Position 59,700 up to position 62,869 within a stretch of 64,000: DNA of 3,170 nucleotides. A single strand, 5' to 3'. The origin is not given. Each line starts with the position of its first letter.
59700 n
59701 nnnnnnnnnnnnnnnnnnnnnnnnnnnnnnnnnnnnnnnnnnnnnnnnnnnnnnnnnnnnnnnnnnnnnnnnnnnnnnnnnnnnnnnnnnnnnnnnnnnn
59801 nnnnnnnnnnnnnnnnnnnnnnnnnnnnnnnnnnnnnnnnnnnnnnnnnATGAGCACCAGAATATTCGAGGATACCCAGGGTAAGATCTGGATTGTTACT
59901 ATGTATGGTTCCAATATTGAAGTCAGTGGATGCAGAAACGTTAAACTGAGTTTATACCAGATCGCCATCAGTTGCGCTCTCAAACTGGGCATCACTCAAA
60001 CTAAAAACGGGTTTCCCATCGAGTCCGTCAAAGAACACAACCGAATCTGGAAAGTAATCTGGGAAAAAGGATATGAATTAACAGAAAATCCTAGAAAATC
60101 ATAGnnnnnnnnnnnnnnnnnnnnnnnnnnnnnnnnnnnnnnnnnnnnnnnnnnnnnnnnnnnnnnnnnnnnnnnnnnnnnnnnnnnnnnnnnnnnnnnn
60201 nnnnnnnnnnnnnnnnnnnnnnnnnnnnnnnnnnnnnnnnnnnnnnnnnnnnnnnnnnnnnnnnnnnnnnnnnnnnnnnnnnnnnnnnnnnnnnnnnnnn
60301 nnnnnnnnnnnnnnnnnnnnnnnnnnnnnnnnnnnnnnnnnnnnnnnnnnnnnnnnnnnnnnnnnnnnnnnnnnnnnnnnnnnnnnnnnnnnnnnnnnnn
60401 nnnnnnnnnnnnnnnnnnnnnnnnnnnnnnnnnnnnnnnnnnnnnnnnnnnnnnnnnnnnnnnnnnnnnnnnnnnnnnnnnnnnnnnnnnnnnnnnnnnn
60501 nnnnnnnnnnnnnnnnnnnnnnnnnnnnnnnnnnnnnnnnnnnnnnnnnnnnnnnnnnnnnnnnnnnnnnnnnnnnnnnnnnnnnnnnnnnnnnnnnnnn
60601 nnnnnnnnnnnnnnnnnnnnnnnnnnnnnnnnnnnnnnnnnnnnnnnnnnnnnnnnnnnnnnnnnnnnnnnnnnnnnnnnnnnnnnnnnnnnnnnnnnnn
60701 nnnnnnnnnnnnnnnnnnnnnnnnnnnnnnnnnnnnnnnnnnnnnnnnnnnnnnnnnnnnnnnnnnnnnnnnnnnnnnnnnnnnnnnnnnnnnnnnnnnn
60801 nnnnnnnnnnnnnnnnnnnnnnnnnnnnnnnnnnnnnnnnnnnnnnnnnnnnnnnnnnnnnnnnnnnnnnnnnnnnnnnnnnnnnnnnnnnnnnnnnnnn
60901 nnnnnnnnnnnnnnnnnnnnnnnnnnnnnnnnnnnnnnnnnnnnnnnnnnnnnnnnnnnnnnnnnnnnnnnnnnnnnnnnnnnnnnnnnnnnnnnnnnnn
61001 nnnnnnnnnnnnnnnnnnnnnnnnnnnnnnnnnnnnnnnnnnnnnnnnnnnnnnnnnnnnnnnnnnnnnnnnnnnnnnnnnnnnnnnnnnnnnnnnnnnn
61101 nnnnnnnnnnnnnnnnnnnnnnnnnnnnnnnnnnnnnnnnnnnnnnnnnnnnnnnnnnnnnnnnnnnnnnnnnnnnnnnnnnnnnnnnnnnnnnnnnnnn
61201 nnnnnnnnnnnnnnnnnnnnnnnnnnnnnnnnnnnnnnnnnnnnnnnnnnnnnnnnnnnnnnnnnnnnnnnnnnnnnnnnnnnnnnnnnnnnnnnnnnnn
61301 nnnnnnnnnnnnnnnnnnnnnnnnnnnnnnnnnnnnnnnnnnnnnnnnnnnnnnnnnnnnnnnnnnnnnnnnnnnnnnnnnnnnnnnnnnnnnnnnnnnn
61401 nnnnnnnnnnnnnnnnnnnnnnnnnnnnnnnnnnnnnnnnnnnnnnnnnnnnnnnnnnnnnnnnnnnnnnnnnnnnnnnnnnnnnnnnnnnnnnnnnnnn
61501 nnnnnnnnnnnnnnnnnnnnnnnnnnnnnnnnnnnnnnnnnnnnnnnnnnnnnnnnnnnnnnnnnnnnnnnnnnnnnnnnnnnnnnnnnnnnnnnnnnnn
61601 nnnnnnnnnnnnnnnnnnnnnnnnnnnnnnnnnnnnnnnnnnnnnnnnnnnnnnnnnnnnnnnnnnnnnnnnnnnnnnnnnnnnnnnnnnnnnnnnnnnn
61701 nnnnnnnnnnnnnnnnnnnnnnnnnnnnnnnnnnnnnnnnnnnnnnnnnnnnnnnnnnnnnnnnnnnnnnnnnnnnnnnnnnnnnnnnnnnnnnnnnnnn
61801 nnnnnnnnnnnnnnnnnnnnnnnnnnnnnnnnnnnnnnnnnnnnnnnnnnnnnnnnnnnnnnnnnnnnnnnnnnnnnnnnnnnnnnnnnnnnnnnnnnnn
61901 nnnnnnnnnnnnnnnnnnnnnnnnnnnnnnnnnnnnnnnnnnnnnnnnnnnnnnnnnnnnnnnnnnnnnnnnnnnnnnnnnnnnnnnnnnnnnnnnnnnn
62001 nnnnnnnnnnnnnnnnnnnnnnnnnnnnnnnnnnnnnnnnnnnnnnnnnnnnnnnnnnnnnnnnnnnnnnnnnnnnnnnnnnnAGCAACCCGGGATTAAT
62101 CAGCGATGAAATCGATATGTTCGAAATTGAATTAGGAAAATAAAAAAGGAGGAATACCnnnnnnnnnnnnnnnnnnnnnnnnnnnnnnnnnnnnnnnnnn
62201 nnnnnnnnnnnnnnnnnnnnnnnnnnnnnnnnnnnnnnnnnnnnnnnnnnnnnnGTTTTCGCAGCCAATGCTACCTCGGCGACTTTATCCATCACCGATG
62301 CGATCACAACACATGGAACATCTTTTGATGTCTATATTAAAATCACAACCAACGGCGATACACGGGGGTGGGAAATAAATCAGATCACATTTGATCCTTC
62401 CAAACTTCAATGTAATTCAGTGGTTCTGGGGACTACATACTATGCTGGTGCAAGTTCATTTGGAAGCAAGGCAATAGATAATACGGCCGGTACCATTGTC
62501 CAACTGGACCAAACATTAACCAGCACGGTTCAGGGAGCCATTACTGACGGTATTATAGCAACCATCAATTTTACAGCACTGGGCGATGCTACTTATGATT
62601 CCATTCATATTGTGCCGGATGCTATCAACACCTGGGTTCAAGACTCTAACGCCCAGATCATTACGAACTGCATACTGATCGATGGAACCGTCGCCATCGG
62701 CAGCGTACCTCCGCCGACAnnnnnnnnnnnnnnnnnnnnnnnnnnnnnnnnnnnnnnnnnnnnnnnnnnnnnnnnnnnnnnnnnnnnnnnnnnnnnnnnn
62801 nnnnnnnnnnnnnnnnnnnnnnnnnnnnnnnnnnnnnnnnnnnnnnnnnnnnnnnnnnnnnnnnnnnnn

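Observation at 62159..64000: A 614-codon ORF missing from the supplied ORF track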

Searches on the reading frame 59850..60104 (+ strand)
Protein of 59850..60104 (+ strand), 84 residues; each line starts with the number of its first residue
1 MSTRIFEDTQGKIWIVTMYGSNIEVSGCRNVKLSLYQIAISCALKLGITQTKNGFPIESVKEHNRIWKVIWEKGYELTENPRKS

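Call 11: find_encoding_contigs(protein=window:59850-60104:+, flank=10000, max_places=6)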
Protein window:59850-60104:+ (84 aa): 2 contigs read that carry it; 2 places shown.
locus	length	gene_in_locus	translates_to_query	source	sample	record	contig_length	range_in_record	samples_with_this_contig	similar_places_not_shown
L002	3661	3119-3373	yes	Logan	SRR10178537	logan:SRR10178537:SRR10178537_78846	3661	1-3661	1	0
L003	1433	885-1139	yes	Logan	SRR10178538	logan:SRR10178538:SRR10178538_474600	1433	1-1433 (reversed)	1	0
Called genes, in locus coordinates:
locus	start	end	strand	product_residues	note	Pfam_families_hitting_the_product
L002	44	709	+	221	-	PF01895:PhoU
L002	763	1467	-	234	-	PF00072:Response_reg, PF00486:Trans_reg_C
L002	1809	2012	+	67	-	-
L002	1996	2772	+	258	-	PF00702:Hydrolase (faint), PF02358:Trehalose_PPase (faint), PF08282:Hydrolase_3, PF05116:S6PP (weak)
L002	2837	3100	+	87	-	-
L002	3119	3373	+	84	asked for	-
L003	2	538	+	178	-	?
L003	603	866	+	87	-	-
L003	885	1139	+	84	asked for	-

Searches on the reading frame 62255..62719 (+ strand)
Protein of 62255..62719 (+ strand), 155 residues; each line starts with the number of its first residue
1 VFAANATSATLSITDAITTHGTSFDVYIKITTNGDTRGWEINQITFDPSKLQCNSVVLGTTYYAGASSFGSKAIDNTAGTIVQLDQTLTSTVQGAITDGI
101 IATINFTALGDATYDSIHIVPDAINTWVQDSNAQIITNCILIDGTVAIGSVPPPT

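Call 61: predict_structure(alignment_id=A4)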
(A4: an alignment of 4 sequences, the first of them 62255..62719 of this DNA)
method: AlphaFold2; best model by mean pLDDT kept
length: 155 residues; sequences in the alignment: 4
mean_pLDDT: 85.3   pTM: 0.81
mean pLDDT of the five models: 85.3, 80.2, 77.6, 60.1, 59.2
residues with pLDDT >= 90: 79; 70-90: 57; 50-70: 15; < 50: 4
segments of 3 or more residues with pLDDT < 50: none
pLDDT, mean of each block of 10 residues (from residue 1): 78 92 93 91 92 88 68 86 82 88 91 80 88 90 88 51
secondary structure, 60 per line:
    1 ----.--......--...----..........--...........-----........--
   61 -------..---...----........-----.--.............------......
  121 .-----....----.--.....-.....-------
elements in order: E8-13 E16-18 E23-32 E35-45 E51-58 E73-75 E80-87 E96-108 E115-121 E127-130 E138-142 E144-148

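Call 64: fold_search(model_id=the predicted structure, library=pdb)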
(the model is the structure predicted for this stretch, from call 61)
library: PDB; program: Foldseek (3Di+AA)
matches with E <= 10: 1948; with E <= 0.001: 85
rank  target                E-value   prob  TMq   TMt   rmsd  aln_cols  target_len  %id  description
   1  2vn5_C                2.3e-10  1.00  0.77  0.80   2.6       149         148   19  The Clostridium cellulolyticum dockerin displays a dual binding mode for its cohesin partner (released 2008-05-20)
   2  6kgf_C                4.0e-10  1.00  0.76  0.79   2.7       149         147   19  Crystal structure of CaDoc0917(R16D)-CaCohA2 complex at pH 8.2 (released 2020-07-08)
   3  5lxv_A                4.0e-10  1.00  0.68  0.62   4.6       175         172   12  Crystal structure of Ruminococcus flavefaciens scaffoldin C cohesin in complex with a dockerin from an uncharacterized (released 2016-10-19)
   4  2vn6_A                5.6e-10  1.00  0.76  0.78   2.5       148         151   20  The Clostridium cellulolyticum dockerin displays a dual binding mode for its cohesin partner (released 2008-05-13)
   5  2vn5_A                6.2e-10  1.00  0.77  0.83   2.4       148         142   20  The Clostridium cellulolyticum dockerin displays a dual binding mode for its cohesin partner (released 2008-05-20)
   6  6kgf_A                8.2e-10  1.00  0.73  0.79   3.0       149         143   18  Crystal structure of CaDoc0917(R16D)-CaCohA2 complex at pH 8.2 (released 2020-07-08)
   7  1g1k_A                1.1e-09  1.00  0.75  0.81   2.6       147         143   20  COHESIN MODULE FROM THE CELLULOSOME OF CLOSTRIDIUM CELLULOLYTICUM (released 2000-11-22)
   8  5lxv_C                1.1e-09  1.00  0.66  0.60   4.6       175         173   13  Crystal structure of Ruminococcus flavefaciens scaffoldin C cohesin in complex with a dockerin from an uncharacterized (released 2016-10-19)
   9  6kgc_A                1.3e-09  1.00  0.74  0.79   3.0       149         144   19  Crystal structure of CaDoc0917(R49D)-CaCohA2 complex at pH 5.4 (released 2020-07-08)
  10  6kgd_A                1.5e-09  1.00  0.75  0.79   3.1       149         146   19  Crystal structure of CaDoc0917(R49D)-CaCohA2 complex at pH 8.0 (released 2020-07-08)
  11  6kge_A                2.1e-09  1.00  0.73  0.80   2.8       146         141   19  Crystal structure of CaDoc0917(R16D)-CaCohA2 complex at pH 5.5 (released 2020-07-08)
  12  4uyq_A                3.3e-09  1.00  0.75  0.81   2.7       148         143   20  High resolution structure of the third cohesin ScaC in complex with the ScaB dockerin with a mutation in the C-termina (released 2015-04-15)
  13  5n5p_A                3.8e-09  1.00  0.69  0.76   3.4       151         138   18  Crystal structure of Ruminococcus flavefaciens' type III complex containing the fifth cohesin from scaffoldin B and th (released 2018-02-28)
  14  4fl4_I                4.8e-09  1.00  0.75  0.40   2.9       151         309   19  Scaffoldin conformation and dynamics revealed by a ternary complex from the Clostridium thermocellum cellulosome (released 2012-06-27)
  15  2ccl_A                6.3e-09  1.00  0.72  0.75   3.3       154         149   18  THE S45A, T46A MUTANT OF THE TYPE I COHESIN-DOCKERIN COMPLEX FROM THE CELLULOSOME OF CLOSTRIDIUM THERMOCELLUM (released 2007-02-13)
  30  2xdh                  3.0e-07  1.00  0.70  0.78   3.0       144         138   17  Non-cellulosomal cohesin from the hyperthermophilic archaeon Archaeoglobus fulgidus (released 2010-05-26)
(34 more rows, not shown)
